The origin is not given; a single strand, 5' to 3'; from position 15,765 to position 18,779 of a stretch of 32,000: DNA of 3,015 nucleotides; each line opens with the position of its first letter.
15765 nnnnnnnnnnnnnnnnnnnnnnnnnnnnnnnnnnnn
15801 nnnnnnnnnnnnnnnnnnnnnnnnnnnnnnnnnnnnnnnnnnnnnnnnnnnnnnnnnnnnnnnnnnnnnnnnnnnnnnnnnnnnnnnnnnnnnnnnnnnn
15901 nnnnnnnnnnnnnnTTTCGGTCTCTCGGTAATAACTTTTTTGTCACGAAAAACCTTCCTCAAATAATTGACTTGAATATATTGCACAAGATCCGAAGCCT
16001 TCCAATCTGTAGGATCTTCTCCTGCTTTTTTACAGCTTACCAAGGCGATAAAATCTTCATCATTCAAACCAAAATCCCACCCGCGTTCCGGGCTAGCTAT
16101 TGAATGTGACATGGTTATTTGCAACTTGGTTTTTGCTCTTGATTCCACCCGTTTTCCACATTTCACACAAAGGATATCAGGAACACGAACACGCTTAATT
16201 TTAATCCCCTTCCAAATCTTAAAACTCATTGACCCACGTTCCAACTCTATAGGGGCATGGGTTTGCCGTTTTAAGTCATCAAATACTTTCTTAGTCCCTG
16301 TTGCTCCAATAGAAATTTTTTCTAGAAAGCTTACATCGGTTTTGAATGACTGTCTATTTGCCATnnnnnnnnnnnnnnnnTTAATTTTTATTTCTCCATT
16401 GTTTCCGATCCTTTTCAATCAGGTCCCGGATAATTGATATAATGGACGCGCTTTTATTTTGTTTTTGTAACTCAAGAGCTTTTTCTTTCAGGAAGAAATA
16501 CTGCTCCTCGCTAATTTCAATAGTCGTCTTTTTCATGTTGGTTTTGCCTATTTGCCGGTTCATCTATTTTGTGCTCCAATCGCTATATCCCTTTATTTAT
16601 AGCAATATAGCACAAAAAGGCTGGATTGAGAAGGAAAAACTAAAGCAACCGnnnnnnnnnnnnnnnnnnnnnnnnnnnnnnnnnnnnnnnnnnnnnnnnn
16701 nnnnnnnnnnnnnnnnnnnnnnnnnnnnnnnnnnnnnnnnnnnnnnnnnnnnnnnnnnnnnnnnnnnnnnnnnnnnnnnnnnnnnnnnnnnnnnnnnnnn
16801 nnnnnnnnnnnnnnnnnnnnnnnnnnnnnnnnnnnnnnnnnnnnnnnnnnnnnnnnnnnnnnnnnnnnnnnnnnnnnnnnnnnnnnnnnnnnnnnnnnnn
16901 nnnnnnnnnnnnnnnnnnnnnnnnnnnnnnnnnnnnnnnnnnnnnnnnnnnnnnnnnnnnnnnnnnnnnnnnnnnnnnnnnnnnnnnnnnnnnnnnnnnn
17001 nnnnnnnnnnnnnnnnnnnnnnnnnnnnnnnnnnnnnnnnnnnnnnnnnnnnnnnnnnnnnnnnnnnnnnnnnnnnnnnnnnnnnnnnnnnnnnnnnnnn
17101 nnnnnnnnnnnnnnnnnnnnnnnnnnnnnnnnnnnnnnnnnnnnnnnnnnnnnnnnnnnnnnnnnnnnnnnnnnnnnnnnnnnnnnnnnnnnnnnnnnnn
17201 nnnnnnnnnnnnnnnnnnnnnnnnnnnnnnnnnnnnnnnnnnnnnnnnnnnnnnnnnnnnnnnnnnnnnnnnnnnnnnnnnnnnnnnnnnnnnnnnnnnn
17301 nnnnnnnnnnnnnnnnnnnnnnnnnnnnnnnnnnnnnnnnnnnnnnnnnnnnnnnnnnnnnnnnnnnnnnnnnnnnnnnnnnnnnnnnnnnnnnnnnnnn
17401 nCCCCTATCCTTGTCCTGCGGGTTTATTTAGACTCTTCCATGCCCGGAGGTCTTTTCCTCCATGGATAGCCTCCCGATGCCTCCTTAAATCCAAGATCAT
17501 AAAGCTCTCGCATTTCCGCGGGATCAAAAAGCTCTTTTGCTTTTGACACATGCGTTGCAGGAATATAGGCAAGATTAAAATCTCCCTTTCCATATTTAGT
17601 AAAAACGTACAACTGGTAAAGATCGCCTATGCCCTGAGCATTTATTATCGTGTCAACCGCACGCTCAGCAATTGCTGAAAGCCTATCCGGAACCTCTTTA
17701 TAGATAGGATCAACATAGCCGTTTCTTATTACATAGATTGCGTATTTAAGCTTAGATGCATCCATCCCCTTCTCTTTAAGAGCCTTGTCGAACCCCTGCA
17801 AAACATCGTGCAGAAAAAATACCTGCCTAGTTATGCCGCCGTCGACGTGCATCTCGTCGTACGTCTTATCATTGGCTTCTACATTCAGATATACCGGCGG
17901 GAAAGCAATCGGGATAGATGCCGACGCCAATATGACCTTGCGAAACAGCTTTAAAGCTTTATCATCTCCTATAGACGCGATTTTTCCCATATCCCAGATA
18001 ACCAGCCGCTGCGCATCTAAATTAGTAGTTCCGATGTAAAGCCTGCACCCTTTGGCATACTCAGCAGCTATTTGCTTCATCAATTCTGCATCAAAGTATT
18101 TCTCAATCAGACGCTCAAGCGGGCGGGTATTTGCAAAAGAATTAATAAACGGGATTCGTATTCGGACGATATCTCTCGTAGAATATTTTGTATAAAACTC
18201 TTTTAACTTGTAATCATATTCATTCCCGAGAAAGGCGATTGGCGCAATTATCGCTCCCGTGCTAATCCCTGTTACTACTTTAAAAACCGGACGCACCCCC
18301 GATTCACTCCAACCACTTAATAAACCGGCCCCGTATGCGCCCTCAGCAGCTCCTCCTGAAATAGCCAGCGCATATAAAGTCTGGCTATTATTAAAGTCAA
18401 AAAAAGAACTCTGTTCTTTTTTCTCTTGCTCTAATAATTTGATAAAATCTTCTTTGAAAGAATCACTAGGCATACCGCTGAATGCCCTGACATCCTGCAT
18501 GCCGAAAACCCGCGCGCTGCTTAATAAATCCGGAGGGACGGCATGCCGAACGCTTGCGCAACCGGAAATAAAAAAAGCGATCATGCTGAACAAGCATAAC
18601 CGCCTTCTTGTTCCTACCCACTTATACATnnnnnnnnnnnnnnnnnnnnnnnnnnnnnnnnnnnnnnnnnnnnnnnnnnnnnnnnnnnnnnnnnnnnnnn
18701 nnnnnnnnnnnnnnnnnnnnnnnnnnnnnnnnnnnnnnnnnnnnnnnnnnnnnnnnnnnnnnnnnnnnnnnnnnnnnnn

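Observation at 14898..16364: Fusion of a restriction-endonuclease-like N-terminal domain to HEAT repeats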

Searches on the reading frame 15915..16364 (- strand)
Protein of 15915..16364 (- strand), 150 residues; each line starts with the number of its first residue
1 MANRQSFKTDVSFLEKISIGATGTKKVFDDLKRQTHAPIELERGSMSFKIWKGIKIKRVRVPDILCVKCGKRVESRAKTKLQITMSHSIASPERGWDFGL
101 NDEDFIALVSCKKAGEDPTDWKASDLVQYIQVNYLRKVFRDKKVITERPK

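Call 40: search_solved_structures(query=A3, max_evalue=10, show_alignments=3)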
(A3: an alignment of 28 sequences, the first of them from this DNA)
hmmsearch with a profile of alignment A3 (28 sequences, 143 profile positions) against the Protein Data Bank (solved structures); distinct sequences matched with E-value up to 10: 3.
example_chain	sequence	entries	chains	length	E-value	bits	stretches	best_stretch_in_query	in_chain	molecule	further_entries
2j4u_S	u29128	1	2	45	0.074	15.8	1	46-70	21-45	LACTOTRANSFERRIN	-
2mjh_A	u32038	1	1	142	0.67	12.7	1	63-122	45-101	Female germline-specific tumor suppressor gld-1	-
4jvy_A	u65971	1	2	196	1.2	11.9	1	63-121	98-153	Female germline-specific tumor suppressor gld-1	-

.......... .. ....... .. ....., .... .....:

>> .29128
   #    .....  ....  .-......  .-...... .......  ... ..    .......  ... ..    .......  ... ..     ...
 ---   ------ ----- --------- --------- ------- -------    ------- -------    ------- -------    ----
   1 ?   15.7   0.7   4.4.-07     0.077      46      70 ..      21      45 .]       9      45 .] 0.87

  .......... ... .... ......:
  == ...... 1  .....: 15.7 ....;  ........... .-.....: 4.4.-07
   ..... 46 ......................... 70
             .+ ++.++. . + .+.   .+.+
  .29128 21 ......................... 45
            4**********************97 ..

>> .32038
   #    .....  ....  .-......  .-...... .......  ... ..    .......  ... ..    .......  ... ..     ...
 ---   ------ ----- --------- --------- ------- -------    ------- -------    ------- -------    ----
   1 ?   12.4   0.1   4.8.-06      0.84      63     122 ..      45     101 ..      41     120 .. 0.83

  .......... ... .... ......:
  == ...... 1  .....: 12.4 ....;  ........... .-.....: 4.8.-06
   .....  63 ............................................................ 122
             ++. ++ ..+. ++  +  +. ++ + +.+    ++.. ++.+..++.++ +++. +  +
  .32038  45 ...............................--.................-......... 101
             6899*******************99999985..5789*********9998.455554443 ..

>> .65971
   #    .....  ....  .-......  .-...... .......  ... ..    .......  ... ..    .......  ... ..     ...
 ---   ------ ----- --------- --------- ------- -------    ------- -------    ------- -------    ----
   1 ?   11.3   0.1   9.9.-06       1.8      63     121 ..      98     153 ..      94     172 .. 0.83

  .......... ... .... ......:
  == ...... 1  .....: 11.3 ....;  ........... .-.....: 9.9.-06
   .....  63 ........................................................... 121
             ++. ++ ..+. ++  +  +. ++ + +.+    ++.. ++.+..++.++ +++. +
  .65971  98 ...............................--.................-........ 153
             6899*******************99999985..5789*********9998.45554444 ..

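Call 41: search_protein_families(library=pfam, alignment_id=A3, max_evalue=10)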
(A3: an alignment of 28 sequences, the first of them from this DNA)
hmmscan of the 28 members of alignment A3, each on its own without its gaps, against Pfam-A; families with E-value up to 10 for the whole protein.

A. member 1, seq(150 aa): 0 families

B. families by the number of members that match (of 28 scanned): 11 families
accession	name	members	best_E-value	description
PF21143.3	Aquarius_N_2nd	3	0.049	Intron-binding protein aquarius, beta-barrel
PF23783.1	Zn_ribbon_TiaS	2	0.02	TiaS C-terminal zinc ribbon domain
PF10013.15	DUF2256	2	0.095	Uncharacterized protein conserved in bacteria (DUF2256)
PF10360.14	DUF2433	1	0.013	Protein of unknown function (DUF2433)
PF06441.18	EHN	1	0.074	Epoxide hydrolase N terminus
PF14149.11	YhfH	1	0.096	YhfH-like protein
PF09723.15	Zn_ribbon_8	1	0.12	Zinc ribbon domain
PF04828.22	GFA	1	0.13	Glutathione-dependent formaldehyde-activating enzyme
PF17375.8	DUF5397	1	0.16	Family of unknown function (DUF5397)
PF05972.16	APC_15aa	1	0.16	APC 15 residue motif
PF15519.11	RBM39linker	1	0.22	linker between RRM2 and RRM3 domains in RBM39 protein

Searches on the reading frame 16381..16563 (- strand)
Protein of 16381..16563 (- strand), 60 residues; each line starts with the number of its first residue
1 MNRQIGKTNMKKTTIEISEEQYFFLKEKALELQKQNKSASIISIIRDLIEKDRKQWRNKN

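Call 3: search_protein_families(library=pfam, proteins=[window:16381-16563:-], max_evalue=0.1)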
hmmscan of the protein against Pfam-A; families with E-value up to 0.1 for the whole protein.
window:16381-16563:- (60 aa): 1 family
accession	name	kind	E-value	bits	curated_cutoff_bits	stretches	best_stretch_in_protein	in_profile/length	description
PF23833.1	DUF7203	-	0.063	13.9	27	1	8-57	16-69/109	Family of unknown function (DUF7203)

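Call 4: search_protein_families(library=padloc, proteins=[window:16381-16563:-], max_evalue=0.1)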
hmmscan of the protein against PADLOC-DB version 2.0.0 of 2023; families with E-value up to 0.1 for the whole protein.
window:16381-16563:- (60 aa): 0 families

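Call 5: search_protein_families(library=ncbifam, proteins=[window:16381-16563:-], max_evalue=0.1)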
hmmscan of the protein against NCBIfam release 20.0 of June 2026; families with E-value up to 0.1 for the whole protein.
window:16381-16563:- (60 aa): 1 family
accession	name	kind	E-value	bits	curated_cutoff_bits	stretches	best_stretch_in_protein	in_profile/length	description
NF050799.1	TA_anti_VapB_Sulfo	equivalog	0.097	13.3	60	0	7-53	11-57/69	type II toxin-antitoxin system VapB family antitoxin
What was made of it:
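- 16381..16563 (-): 60-aa ribbon-helix-helix-like ORF 16 nt upstream of R; possible local regulator, membership uncertain. Only faint family hits (calls 3, 5).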

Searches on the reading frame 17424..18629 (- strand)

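Call 78: search_protein_families(library=pfam, proteins=[window:17424-18629:-], max_evalue=0.001)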
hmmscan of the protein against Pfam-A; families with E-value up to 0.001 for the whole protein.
window:17424-18629:- (401 aa): 1 family
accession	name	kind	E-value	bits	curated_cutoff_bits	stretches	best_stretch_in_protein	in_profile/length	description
PF01734.28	Patatin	-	2.9e-23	83.5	27.7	1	88-268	1-183/191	Patatin-like phospholipase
